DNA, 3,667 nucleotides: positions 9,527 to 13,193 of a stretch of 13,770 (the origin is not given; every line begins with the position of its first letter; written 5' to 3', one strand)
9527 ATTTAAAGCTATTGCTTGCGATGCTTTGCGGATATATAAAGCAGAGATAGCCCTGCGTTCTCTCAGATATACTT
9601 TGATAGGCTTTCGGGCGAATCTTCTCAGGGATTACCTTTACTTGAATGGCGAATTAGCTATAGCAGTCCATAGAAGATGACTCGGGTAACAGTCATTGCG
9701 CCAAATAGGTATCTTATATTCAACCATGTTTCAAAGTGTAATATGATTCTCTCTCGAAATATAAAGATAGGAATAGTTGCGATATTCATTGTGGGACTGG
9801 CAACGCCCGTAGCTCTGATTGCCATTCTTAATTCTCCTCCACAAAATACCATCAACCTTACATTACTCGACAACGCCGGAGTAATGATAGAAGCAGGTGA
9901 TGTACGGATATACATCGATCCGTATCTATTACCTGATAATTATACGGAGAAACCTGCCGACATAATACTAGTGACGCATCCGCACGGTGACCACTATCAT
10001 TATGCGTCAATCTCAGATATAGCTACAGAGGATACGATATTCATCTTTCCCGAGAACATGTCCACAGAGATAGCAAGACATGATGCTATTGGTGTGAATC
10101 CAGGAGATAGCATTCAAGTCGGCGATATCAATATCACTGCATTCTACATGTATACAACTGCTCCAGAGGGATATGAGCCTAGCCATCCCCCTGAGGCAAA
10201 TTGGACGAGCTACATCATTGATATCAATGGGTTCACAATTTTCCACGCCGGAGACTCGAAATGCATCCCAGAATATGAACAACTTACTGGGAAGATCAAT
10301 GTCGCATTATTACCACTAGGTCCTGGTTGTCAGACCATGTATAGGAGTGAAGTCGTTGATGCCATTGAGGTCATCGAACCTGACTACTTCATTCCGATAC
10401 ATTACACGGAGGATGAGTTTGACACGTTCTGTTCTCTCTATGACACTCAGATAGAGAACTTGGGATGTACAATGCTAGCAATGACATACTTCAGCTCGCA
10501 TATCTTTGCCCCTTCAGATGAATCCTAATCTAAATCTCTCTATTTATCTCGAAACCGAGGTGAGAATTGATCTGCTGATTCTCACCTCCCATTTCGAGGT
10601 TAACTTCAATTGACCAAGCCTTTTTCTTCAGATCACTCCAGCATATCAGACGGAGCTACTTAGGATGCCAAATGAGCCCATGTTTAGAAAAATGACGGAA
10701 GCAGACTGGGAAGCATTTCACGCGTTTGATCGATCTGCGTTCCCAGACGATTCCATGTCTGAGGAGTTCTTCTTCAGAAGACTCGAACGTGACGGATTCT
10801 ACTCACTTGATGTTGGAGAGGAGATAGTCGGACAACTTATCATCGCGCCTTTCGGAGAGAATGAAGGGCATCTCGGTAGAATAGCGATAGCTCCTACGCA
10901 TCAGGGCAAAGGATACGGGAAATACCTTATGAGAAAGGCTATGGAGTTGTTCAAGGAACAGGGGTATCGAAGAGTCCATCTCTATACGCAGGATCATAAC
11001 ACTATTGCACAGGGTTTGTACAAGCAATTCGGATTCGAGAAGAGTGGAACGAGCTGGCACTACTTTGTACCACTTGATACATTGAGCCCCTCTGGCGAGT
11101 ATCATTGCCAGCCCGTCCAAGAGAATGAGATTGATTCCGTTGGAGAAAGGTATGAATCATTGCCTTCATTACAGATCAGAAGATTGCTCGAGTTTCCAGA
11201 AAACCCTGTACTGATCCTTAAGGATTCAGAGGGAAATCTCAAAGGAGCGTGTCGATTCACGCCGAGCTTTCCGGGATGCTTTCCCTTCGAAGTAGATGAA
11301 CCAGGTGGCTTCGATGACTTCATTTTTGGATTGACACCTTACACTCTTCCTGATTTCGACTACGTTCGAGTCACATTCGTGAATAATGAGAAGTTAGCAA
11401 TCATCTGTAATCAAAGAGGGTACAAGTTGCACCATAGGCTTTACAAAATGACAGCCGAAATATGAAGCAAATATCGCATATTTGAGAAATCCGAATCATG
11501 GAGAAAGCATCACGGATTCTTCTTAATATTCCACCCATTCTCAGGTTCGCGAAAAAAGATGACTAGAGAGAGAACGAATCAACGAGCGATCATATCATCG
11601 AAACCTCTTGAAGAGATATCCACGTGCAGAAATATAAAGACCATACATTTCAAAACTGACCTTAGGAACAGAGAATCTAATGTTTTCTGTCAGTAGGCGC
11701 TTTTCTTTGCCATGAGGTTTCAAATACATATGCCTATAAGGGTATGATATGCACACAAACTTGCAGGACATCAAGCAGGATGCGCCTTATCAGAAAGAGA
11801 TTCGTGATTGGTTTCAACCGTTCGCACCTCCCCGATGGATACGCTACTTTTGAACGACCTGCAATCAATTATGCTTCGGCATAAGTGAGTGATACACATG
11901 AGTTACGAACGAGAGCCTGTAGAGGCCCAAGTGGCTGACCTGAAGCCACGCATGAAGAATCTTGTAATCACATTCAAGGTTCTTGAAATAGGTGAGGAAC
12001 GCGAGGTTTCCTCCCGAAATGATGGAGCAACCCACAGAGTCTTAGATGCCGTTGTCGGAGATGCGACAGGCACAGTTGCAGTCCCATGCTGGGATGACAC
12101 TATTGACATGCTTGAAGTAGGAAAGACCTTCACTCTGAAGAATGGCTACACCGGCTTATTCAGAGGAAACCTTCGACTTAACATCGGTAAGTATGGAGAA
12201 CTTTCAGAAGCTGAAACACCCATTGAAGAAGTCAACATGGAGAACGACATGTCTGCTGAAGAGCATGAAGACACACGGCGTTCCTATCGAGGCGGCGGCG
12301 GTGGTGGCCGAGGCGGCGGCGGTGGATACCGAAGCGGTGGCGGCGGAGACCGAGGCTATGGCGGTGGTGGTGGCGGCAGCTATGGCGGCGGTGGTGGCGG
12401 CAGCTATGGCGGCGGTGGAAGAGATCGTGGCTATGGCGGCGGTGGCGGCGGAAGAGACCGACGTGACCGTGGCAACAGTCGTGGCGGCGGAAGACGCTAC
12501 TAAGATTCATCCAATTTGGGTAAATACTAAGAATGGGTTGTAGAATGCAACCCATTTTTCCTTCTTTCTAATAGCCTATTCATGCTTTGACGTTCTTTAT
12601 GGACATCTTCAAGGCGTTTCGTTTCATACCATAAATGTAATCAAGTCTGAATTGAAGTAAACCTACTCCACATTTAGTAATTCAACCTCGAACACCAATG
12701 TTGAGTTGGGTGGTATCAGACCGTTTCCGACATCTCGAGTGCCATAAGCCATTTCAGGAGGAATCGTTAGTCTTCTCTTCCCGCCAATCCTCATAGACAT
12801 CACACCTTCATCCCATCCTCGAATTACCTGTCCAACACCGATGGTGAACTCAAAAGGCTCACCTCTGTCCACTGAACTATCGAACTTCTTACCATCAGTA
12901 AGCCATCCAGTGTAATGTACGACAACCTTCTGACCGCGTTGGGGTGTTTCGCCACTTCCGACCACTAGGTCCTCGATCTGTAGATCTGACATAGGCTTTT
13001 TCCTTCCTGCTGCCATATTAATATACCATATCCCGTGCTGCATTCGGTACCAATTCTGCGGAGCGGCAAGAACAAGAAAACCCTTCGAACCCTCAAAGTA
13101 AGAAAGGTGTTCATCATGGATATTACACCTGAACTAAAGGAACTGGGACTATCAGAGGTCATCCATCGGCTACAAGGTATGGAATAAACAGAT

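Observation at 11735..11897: Candidate novel structured leader RNA controlling an archaeal SSB/RNA-chaperone gene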

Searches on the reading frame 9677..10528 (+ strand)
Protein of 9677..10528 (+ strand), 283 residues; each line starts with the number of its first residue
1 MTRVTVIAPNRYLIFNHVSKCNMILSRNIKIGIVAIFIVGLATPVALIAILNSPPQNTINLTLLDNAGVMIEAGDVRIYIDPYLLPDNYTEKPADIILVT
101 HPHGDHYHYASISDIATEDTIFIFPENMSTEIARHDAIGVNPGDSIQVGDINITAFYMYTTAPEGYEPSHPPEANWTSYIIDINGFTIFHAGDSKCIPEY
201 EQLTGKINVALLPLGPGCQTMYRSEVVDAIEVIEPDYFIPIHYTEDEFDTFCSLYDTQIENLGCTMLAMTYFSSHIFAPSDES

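Call 10: search_protein_families(library=pfam, proteins=[window:9677-10528:+], max_evalue=0.01)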
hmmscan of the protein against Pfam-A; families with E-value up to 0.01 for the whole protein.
window:9677-10528:+ (283 aa): 2 families
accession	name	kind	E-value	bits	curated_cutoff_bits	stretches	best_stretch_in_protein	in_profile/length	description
PF13483.12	Lactamase_B_3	-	2.2e-19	70.4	24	1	61-242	2-160/160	Beta-lactamase superfamily domain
PF12706.13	Lactamase_B_2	-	4.8e-16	59.4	27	1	92-243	29-200/200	Beta-lactamase superfamily domain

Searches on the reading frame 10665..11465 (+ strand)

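Call 10: search_protein_families(library=pfam, proteins=[window:10665-11465:+], max_evalue=0.01)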
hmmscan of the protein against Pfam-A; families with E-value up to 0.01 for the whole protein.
window:10665-11465:+ (266 aa): 7 families
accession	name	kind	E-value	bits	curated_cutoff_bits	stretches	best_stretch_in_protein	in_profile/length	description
PF00583.31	Acetyltransf_1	-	5.8e-23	81.8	20.7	1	13-124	7-116/116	Acetyltransferase (GNAT) family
PF13508.13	Acetyltransf_7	-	4.6e-15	56.2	27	1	44-126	4-84/84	Acetyltransferase (GNAT) domain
PF13527.13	Acetyltransf_9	-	1.7e-11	44.7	25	1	7-126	2-126/127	Acetyltransferase (GNAT) domain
PF13673.13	Acetyltransf_10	-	3.4e-10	40.4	23.6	1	19-128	11-111/128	Acetyltransferase (GNAT) domain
PF08445.16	FR47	-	1.5e-08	34.9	22.1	1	63-127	17-80/86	FR47-like protein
PF13302.13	Acetyltransf_3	-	5.9e-08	33.9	25.4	1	7-125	4-138/138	Acetyltransferase (GNAT) domain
PF14542.12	Acetyltransf_CG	-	0.0051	17.3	30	1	68-102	25-59/80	GCN5-related N-acetyl-transferase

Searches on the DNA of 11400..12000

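Call 7: search_rna_families(source=window, start=11400, end=12000, threshold=evalue, max_evalue=10)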
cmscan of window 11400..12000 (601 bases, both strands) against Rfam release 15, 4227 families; matches with E-value up to 10: 6.
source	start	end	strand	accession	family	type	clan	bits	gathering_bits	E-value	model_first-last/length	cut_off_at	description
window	11627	11689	+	RF01299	SNORD2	Gene; snRNA; snoRNA; CD-box;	CL00072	20.5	37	0.29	1-69/69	no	Small nucleolar RNA SNORD2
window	11952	12000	+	RF01845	enod40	Gene;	-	20.3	45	0.016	1-53/263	3'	Early nodulin 40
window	11478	11579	-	RF01632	ceN42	Gene; snRNA; snoRNA; HACA-box;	-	16.7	42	4.3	1-130/130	no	Caenorhabditis snoRNA ceN42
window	11658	11743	-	RF00202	snoR66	Gene; snRNA; snoRNA; CD-box;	-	16.3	43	1.8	1-76/76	no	Small nucleolar RNA R66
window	11951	11989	-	RF04347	Plastid-ccsA-ndhD-2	Cis-reg;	-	14.5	51.5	8.9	1-53/53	no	Plastid-ccsA-ndhD-2 3UTR RNA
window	11461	11532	-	RF01563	DdR13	Gene; snRNA; snoRNA; CD-box;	-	13.1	65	5.5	1-80/80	no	Dictyostelium snoRNA DdR13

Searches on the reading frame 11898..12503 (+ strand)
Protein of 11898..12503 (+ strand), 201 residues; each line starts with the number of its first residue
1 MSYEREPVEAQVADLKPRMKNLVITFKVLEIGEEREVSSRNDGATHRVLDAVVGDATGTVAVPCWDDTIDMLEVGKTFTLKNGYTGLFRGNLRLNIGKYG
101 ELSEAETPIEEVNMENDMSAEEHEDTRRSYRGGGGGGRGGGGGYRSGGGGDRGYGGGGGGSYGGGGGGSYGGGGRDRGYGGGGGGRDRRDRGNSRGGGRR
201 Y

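Call 10: search_protein_families(library=pfam, proteins=[window:11898-12503:+], max_evalue=0.01)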
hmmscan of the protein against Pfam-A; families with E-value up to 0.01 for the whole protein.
window:11898-12503:+ (201 aa): 1 family
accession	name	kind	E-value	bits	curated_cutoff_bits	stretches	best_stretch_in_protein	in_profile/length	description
PF21473.3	Ssb-like_OB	-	2e-14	54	24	1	15-102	1-95/97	Single-stranded DNA binding protein Ssb-like, OB fold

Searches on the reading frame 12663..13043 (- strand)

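Call 10: search_protein_families(library=pfam, proteins=[window:12663-13043:-], max_evalue=0.01)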
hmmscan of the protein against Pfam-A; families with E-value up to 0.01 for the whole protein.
window:12663-13043:- (126 aa): 1 family
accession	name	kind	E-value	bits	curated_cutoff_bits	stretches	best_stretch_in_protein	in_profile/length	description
PF00254.34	FKBP_C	-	3.6e-39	133.4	21.1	1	32-123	3-94/94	FKBP-type peptidyl-prolyl cis-trans isomerase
